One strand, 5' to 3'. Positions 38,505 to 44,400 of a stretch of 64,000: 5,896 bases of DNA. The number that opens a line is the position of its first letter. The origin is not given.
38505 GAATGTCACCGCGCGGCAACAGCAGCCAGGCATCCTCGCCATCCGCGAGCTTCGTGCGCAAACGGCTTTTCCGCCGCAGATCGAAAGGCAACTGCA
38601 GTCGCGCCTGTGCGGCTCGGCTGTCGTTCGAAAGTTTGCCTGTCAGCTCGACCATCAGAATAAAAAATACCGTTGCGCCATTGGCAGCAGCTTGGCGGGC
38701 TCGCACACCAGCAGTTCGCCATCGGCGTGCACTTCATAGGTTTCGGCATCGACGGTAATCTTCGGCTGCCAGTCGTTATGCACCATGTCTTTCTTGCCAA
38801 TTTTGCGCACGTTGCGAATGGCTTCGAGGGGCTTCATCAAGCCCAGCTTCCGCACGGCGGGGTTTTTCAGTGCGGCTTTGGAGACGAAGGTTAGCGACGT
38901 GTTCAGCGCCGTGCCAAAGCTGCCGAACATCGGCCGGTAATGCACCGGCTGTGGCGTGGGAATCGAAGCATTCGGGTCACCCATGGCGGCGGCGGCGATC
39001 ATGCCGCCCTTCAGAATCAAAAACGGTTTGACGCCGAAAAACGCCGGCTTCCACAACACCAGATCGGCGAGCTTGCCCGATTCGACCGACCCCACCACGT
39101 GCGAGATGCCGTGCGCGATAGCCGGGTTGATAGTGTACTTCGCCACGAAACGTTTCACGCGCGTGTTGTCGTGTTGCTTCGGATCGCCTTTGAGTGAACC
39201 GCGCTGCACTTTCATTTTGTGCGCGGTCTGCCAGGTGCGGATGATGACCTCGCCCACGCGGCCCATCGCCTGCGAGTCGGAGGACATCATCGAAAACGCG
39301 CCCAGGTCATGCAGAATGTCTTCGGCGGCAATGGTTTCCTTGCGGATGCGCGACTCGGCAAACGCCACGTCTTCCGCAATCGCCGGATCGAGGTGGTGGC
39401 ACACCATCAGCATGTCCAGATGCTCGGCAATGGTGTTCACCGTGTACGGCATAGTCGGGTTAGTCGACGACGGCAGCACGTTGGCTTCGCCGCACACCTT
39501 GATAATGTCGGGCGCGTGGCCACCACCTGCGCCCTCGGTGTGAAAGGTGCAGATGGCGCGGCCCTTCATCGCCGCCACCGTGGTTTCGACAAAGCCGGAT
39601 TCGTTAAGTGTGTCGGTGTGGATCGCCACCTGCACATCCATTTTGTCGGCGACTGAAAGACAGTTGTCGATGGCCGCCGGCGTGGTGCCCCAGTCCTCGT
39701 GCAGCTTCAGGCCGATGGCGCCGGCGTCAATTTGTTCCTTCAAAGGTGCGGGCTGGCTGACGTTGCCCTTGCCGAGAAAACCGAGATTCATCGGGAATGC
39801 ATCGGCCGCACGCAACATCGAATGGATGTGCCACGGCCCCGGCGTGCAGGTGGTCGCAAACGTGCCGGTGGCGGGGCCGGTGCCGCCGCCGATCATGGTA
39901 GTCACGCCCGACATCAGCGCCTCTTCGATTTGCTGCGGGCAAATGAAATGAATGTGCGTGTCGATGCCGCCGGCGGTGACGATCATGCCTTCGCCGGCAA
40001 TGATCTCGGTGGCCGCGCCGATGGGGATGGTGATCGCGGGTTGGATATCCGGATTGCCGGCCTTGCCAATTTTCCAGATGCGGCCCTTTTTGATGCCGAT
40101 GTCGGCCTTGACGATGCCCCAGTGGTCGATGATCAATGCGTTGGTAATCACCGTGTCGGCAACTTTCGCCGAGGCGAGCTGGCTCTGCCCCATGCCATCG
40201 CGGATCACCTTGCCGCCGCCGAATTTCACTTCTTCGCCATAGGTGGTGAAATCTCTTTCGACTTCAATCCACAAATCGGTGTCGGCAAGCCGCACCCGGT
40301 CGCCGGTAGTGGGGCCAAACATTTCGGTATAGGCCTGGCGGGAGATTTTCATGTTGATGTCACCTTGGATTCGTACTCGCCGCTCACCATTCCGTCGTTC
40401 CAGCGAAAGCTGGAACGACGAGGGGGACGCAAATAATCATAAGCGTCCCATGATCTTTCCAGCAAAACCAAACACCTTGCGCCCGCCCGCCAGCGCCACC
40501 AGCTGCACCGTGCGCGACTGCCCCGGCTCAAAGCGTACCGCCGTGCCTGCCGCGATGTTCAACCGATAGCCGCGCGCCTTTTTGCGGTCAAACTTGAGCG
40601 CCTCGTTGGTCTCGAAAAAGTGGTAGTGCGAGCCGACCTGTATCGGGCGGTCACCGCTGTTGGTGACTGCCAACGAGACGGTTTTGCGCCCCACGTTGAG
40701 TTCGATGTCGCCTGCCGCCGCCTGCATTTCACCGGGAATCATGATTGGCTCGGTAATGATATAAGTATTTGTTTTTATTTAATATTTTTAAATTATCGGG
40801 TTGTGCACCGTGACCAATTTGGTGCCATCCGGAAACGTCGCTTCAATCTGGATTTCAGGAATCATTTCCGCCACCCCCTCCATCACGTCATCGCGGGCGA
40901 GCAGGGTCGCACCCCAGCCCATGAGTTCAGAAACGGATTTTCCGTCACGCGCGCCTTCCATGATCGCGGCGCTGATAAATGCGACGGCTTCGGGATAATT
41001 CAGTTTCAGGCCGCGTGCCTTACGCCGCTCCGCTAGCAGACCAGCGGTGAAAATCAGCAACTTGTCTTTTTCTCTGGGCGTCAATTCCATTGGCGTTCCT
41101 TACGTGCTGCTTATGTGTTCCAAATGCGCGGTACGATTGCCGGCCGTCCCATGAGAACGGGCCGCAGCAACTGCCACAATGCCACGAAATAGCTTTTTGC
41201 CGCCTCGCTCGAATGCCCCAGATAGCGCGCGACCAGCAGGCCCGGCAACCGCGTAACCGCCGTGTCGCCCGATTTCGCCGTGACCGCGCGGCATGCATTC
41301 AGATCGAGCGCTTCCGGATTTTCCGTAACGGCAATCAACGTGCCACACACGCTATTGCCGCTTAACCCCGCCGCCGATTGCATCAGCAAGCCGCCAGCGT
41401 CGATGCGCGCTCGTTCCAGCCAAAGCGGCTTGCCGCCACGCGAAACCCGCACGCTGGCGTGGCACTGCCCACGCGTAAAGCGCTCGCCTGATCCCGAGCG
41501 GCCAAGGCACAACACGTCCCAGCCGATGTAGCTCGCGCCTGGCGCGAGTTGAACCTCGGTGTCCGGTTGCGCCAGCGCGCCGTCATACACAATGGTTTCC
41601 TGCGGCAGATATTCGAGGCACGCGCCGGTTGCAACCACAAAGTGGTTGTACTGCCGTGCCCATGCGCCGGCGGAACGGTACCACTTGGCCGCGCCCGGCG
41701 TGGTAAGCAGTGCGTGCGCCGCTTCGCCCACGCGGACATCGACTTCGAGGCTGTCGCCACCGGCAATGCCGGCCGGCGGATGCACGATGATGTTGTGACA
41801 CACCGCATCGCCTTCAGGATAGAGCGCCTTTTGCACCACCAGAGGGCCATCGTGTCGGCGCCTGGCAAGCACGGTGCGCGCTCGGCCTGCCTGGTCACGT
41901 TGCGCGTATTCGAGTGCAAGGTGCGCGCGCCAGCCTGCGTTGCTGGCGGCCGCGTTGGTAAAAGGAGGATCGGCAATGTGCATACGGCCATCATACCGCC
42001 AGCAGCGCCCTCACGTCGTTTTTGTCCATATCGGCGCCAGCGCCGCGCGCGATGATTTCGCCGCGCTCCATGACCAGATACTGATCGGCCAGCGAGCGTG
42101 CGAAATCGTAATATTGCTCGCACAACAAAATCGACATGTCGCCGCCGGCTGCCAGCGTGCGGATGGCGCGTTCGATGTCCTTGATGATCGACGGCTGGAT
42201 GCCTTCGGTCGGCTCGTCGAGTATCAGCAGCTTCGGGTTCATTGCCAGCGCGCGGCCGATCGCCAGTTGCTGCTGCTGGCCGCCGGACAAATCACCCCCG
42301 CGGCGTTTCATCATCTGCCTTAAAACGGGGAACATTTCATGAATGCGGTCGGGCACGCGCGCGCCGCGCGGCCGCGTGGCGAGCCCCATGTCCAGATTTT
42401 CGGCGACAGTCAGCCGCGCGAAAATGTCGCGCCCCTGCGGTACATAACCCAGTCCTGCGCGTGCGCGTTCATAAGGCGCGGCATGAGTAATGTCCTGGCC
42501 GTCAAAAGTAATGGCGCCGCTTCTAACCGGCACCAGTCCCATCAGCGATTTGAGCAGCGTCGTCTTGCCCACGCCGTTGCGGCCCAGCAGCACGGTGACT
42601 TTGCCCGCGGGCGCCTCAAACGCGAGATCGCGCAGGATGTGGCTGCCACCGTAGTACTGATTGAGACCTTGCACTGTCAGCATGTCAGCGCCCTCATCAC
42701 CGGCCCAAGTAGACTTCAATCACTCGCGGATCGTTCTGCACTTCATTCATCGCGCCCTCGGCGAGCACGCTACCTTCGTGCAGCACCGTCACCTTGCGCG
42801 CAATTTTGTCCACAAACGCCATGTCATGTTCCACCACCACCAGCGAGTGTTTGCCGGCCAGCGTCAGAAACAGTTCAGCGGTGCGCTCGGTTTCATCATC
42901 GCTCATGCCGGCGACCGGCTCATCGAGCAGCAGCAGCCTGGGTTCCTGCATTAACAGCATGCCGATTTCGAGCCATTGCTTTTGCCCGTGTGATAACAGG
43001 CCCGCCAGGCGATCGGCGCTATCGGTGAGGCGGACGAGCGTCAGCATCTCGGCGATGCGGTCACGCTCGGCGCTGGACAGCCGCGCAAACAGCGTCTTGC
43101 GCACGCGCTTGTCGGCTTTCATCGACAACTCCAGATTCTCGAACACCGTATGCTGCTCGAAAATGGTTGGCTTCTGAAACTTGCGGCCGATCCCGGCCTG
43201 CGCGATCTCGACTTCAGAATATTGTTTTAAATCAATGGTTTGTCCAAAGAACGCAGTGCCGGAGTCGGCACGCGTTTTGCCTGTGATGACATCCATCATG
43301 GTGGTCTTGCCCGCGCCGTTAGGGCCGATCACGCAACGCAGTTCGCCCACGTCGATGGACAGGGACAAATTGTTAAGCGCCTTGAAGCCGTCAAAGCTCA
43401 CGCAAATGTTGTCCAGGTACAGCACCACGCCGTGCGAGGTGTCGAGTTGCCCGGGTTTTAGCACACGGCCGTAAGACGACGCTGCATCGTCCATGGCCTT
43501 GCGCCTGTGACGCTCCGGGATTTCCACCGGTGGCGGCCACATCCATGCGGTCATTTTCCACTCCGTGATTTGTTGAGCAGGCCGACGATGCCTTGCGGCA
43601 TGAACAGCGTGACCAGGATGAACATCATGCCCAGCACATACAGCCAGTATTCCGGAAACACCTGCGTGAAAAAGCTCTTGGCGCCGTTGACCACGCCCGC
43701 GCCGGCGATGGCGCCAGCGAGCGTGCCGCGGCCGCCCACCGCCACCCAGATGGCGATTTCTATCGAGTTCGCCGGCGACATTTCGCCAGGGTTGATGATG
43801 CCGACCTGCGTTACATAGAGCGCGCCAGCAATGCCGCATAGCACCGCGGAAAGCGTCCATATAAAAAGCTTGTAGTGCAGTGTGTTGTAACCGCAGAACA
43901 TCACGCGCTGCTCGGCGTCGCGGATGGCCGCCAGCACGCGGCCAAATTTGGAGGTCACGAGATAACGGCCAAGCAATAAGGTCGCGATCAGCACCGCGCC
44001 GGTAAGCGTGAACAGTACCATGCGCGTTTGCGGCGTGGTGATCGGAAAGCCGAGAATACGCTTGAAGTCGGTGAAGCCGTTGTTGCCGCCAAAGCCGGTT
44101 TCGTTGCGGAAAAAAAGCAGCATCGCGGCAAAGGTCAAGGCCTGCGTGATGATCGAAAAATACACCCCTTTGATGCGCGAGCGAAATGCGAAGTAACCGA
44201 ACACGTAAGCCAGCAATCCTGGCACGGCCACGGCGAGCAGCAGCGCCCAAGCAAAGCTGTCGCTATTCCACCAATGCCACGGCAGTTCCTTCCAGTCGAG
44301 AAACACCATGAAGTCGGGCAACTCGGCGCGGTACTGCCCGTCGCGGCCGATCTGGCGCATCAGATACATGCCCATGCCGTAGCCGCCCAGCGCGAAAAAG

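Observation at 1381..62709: Dispersed ~27-bp AT-rich repeat family (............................): 16 clear copies in 64 kb of a GC-rich genome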

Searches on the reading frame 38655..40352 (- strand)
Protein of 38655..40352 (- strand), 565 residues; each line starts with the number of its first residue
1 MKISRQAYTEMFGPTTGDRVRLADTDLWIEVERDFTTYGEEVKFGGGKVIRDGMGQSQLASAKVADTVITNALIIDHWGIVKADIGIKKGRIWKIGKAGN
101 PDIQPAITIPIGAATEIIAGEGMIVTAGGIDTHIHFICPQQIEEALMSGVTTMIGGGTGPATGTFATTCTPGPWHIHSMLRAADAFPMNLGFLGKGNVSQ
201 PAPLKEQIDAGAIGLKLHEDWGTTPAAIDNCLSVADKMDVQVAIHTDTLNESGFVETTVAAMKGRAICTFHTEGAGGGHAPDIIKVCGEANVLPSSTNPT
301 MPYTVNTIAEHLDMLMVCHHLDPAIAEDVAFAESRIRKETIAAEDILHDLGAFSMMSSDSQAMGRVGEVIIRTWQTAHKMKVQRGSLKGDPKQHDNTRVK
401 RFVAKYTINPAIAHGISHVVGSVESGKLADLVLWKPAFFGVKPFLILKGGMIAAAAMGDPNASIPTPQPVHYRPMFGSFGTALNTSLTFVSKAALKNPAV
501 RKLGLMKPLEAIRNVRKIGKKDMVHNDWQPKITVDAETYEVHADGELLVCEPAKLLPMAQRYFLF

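Call 8: search_protein_families(library=pfam, proteins=[window:38655-40352:-])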
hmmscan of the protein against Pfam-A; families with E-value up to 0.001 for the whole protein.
window:38655-40352:- (565 aa): 3 families
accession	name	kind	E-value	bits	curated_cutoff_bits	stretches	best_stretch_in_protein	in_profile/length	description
PF01979.26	Amidohydro_1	-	3e-82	277.1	25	1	124-453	1-341/345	Amidohydrolase family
PF00449.26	Urease_alpha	-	7.7e-56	188.1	23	1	1-118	1-121/121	Urease alpha-subunit, N-terminal domain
PF07969.17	Amidohydro_3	-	2e-08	34.6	29.7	1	393-443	403-453/472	Amidohydrolase family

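Call 22: find_encoding_contigs(protein=window:38655-40352:-, flank=10000, max_places=6)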
Protein window:38655-40352:- (565 aa): no gene with exactly this product is on record in the collection.

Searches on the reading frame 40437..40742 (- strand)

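Call 8: search_protein_families(library=pfam, proteins=[window:40437-40742:-])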
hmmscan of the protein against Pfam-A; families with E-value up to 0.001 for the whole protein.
window:40437-40742:- (101 aa): 1 family
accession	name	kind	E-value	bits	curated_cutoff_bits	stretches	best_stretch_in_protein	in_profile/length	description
PF00699.25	Urease_beta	-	1.3e-45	153.8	25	1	3-99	1-97/98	Urease beta subunit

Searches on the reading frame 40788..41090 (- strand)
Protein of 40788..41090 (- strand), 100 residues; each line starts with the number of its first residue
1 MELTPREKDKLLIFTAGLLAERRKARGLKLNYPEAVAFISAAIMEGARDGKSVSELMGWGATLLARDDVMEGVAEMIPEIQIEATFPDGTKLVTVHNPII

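Call 30: search_protein_families(library=pfam, proteins=[window:40788-41090:-])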
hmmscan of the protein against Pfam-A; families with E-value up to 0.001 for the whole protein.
window:40788-41090:- (100 aa): 1 family
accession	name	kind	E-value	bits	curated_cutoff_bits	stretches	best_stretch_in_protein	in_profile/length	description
PF00547.23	Urease_gamma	-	4.8e-47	158.8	23.9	1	1-99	1-99/99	Urease, gamma subunit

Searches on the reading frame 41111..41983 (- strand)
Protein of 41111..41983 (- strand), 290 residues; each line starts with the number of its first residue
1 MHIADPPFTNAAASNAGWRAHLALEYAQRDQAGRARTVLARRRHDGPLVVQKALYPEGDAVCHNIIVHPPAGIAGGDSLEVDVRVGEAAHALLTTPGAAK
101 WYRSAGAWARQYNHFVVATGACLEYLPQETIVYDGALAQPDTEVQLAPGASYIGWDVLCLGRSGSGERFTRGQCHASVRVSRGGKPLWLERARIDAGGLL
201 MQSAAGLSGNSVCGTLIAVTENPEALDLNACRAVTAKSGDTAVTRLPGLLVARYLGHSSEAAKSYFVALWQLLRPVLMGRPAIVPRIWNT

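Call 30: search_protein_families(library=pfam, proteins=[window:41111-41983:-])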
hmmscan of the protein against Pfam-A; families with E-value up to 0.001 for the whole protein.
window:41111-41983:- (290 aa): 1 family
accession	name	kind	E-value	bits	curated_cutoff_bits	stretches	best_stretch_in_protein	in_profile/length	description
PF01774.22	UreD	-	6e-57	193.5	27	1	65-260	1-200/201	UreD urease accessory protein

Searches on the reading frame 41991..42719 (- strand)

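Call 30: search_protein_families(library=pfam, proteins=[window:41991-42719:-])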
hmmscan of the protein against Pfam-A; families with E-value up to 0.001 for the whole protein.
window:41991-42719:- (242 aa): 3 families
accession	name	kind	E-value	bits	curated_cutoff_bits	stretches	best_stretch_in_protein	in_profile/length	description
PF00005.33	ABC_tran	-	7.2e-33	114.5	25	1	29-171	1-136/137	ABC transporter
PF13304.12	AAA_21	-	3.8e-08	34.2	27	1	41-59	1-19/304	AAA domain, putative AbiEii toxin, Type IV TA system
PF03193.22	RsgA_GTPase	-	0.00078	19.8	30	0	38-70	105-137/174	RsgA GTPase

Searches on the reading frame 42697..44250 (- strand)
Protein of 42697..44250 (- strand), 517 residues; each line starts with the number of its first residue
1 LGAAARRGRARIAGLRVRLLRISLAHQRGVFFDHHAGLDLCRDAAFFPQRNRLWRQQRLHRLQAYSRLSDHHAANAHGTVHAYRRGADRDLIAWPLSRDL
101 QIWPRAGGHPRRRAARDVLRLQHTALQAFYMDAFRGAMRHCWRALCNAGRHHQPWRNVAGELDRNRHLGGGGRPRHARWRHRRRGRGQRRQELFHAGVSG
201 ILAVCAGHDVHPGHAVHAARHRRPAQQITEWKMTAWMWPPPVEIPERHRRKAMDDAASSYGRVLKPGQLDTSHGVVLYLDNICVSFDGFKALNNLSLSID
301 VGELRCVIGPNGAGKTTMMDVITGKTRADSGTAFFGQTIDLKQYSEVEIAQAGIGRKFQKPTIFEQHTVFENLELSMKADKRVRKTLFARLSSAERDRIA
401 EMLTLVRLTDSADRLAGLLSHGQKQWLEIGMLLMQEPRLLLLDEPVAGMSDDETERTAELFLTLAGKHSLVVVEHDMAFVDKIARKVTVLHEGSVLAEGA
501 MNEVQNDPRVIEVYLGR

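Call 30: search_protein_families(library=pfam, proteins=[window:42697-44250:-])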
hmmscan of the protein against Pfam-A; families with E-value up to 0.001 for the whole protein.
window:42697-44250:- (517 aa): 4 families
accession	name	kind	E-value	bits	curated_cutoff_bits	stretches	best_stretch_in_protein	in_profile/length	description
PF00005.33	ABC_tran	-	2e-28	100.1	25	1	292-447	1-137/137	ABC transporter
PF12399.14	BCA_ABC_TP_C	-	4.1e-09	36.3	25.5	1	495-517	2-24/27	Branched-chain amino acid ATP-binding cassette transporter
PF02463.25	SMC_N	-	4.5e-06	26.7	40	1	286-491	7-213/220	RecF/RecN/SMC N terminal domain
PF13304.12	AAA_21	-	3.7e-05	24.4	27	0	306-322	3-19/304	AAA domain, putative AbiEii toxin, Type IV TA system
